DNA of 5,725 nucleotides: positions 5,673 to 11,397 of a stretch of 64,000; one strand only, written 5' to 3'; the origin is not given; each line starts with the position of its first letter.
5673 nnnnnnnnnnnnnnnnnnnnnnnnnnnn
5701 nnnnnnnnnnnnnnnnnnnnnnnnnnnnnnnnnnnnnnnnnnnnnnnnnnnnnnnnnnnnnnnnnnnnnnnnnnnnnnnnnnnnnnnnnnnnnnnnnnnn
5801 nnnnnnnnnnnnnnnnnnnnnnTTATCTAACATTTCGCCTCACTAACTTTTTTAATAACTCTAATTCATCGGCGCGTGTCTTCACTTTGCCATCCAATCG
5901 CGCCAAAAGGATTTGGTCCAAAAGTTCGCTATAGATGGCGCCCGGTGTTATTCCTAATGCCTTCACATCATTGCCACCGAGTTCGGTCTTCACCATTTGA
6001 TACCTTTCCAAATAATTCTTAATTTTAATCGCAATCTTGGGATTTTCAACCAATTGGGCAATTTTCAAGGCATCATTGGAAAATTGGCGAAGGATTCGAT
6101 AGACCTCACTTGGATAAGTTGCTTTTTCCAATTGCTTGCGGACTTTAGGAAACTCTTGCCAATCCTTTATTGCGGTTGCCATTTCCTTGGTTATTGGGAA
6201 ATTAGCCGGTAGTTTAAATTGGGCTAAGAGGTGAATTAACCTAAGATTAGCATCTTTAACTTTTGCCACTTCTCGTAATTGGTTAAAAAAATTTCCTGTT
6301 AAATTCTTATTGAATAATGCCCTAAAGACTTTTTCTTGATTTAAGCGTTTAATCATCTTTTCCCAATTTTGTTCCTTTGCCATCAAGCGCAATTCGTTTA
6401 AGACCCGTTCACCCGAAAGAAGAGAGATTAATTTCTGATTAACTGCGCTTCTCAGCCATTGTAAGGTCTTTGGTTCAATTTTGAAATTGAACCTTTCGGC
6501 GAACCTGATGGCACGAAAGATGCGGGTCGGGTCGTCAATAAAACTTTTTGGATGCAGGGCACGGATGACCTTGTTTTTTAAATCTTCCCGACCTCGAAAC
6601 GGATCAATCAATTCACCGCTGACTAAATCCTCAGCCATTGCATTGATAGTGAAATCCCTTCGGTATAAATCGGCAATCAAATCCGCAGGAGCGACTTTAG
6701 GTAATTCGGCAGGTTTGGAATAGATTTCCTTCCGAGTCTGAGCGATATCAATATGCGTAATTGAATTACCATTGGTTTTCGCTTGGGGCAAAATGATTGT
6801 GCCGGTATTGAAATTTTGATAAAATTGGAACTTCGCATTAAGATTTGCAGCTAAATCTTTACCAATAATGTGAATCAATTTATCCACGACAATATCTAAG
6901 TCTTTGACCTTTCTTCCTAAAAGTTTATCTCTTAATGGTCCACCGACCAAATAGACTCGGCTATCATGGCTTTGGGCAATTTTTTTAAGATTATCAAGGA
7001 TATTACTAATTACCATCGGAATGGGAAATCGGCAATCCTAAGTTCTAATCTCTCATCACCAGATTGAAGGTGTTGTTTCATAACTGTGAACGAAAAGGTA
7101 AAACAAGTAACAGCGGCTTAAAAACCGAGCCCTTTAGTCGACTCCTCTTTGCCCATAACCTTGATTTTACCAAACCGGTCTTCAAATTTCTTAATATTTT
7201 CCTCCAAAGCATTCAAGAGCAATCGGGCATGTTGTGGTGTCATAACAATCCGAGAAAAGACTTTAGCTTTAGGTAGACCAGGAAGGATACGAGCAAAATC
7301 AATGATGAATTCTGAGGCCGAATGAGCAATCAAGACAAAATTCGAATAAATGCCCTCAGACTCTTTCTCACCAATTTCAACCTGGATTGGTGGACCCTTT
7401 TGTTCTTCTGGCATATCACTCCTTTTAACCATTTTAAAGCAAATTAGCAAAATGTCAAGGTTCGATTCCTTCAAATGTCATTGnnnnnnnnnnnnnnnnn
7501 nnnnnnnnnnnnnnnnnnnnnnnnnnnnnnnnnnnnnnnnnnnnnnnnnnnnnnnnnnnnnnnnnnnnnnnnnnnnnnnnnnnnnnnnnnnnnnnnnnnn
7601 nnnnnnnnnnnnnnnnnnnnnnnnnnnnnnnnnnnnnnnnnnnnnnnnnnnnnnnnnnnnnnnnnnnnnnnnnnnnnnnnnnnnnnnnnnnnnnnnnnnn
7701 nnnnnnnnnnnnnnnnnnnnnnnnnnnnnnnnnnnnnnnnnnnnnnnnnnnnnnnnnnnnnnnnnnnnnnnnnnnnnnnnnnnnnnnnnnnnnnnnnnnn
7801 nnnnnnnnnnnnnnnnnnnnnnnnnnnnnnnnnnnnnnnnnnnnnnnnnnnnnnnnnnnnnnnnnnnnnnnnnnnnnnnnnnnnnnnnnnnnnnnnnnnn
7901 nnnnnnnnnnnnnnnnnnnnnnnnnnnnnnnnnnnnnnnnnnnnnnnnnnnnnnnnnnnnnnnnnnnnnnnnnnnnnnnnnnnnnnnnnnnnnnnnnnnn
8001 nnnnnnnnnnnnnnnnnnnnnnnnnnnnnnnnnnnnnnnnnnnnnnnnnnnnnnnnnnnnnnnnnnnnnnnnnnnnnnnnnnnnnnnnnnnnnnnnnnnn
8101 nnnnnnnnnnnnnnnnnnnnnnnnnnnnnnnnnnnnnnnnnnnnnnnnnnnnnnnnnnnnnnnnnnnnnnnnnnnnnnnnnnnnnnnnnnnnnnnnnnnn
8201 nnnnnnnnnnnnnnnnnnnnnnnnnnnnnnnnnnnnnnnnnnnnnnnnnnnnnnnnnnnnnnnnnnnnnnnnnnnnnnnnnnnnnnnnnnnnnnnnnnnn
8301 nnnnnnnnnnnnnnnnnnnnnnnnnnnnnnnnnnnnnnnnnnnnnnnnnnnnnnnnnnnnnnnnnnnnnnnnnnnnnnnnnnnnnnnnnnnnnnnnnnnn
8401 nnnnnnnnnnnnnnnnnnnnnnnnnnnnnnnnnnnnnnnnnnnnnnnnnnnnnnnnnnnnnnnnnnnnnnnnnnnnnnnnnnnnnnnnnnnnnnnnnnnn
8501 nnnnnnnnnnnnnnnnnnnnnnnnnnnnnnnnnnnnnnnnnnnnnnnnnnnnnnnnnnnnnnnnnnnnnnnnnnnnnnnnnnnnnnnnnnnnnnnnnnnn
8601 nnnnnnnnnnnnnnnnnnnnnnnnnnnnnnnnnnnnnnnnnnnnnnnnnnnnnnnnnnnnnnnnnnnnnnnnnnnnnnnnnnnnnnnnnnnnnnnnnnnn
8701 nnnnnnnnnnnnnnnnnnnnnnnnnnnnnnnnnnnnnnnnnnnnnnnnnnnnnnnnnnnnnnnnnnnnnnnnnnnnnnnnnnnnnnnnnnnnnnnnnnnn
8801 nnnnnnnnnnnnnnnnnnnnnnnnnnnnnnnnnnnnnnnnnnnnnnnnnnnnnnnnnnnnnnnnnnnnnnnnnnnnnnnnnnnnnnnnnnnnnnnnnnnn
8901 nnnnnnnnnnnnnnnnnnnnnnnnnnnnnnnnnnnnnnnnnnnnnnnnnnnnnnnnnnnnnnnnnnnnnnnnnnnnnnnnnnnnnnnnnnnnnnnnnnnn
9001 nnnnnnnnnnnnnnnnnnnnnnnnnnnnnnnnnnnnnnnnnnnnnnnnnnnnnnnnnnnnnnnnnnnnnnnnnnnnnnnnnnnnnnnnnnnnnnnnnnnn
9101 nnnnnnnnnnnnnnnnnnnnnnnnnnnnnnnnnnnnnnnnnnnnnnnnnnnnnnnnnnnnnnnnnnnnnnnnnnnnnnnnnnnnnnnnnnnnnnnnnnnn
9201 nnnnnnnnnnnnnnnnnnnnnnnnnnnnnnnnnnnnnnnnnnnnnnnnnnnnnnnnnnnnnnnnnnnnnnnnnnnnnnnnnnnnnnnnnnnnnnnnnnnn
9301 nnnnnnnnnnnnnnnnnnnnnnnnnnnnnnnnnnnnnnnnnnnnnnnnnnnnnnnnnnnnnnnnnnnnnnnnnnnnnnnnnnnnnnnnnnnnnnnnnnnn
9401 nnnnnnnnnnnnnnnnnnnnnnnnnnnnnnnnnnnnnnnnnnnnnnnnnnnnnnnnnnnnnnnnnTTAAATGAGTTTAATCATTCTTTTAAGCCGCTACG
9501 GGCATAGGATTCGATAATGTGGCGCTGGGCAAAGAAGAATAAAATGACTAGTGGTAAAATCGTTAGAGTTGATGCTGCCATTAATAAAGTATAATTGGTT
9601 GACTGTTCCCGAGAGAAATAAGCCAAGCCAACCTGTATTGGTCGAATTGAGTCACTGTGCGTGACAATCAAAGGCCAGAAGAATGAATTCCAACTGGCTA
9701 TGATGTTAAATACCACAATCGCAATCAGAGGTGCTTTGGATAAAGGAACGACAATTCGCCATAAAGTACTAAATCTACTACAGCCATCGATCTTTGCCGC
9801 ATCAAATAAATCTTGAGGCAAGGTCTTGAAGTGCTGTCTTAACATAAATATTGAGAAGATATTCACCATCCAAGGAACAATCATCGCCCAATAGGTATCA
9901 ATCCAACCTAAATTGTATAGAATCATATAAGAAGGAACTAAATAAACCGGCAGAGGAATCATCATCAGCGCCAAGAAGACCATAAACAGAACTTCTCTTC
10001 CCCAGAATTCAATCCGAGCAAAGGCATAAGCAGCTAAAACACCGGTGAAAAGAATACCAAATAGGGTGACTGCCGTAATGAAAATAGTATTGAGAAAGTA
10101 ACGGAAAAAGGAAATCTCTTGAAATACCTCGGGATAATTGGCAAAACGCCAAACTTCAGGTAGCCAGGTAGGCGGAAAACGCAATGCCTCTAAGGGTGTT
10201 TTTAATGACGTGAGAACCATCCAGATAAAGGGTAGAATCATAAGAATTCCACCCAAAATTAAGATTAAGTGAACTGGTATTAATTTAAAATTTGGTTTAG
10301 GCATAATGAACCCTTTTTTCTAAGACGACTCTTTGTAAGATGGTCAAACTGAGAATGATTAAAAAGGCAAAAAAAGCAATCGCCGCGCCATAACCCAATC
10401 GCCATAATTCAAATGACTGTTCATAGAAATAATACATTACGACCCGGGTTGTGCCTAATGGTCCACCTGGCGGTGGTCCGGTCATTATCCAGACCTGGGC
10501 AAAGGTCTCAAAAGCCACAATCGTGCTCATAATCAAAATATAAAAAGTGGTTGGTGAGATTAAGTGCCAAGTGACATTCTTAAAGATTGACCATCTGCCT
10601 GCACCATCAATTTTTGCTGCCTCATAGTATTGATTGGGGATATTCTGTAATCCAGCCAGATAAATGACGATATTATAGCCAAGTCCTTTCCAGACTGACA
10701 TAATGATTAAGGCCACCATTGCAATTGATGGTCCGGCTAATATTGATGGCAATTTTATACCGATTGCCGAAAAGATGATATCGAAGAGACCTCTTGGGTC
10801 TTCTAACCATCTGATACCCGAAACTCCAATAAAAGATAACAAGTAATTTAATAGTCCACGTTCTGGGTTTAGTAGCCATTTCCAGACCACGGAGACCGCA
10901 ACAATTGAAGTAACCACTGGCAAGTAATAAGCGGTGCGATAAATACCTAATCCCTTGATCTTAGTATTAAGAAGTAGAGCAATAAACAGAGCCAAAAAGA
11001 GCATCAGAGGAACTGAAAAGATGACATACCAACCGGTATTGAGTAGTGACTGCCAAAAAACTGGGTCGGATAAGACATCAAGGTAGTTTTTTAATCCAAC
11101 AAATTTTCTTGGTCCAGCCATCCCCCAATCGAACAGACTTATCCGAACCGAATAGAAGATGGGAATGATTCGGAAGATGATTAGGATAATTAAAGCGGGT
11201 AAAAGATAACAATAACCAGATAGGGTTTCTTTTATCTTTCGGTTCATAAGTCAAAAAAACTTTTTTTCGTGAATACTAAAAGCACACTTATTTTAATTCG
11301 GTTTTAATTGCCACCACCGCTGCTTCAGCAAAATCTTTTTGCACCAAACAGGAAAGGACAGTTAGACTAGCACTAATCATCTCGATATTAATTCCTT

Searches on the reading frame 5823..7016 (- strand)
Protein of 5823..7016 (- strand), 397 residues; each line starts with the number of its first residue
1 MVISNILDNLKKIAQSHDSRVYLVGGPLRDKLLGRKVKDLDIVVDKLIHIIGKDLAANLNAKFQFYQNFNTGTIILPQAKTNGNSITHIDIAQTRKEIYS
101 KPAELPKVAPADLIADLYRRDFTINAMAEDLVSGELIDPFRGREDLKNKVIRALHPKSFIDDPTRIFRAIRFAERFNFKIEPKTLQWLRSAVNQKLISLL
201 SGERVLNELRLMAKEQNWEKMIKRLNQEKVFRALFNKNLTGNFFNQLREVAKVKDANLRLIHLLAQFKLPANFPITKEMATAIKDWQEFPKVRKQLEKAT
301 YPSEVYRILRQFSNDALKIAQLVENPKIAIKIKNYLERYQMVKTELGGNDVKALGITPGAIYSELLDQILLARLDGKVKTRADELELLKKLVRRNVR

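Call 86: search_protein_families(library=pfam, max_evalue=0.00001, proteins=[window:5823-7016:-])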
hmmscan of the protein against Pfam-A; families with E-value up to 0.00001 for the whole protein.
window:5823-7016:- (397 aa): 2 families
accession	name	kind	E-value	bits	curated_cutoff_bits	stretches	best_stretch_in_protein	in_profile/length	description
PF01743.26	PolyA_pol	-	2.7e-26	92.8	23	1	21-152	1-126/126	Poly A polymerase head domain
PF12627.12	PolyA_pol_RNAbd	-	1.1e-06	28.8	22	1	177-235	1-57/64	Probable RNA and SrmB- binding site of polymerase A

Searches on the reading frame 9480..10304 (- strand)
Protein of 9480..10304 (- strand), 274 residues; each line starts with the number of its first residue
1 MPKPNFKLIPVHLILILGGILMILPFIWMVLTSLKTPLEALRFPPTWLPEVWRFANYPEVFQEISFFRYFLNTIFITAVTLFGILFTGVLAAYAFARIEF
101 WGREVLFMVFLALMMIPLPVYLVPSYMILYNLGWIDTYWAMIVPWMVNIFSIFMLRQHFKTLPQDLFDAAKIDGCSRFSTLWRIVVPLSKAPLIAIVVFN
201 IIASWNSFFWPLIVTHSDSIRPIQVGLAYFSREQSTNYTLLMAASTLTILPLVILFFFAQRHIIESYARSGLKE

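Call 86: search_protein_families(library=pfam, max_evalue=0.00001, proteins=[window:9480-10304:-])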
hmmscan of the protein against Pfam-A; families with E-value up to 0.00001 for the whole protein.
window:9480-10304:- (274 aa): 1 family
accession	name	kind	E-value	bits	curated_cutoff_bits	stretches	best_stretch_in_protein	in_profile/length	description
PF00528.27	BPD_transp_1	-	1e-22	81.2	26.4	1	86-263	3-178/184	Binding-protein-dependent transport system inner membrane component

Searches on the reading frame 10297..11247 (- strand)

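Call 86: search_protein_families(library=pfam, max_evalue=0.00001, proteins=[window:10297-11247:-])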
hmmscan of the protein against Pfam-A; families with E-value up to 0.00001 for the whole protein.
window:10297-11247:- (316 aa): 1 family
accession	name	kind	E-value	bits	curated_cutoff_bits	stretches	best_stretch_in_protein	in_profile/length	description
PF00528.27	BPD_transp_1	-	1.2e-13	51.6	26.4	1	68-308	19-178/184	Binding-protein-dependent transport system inner membrane component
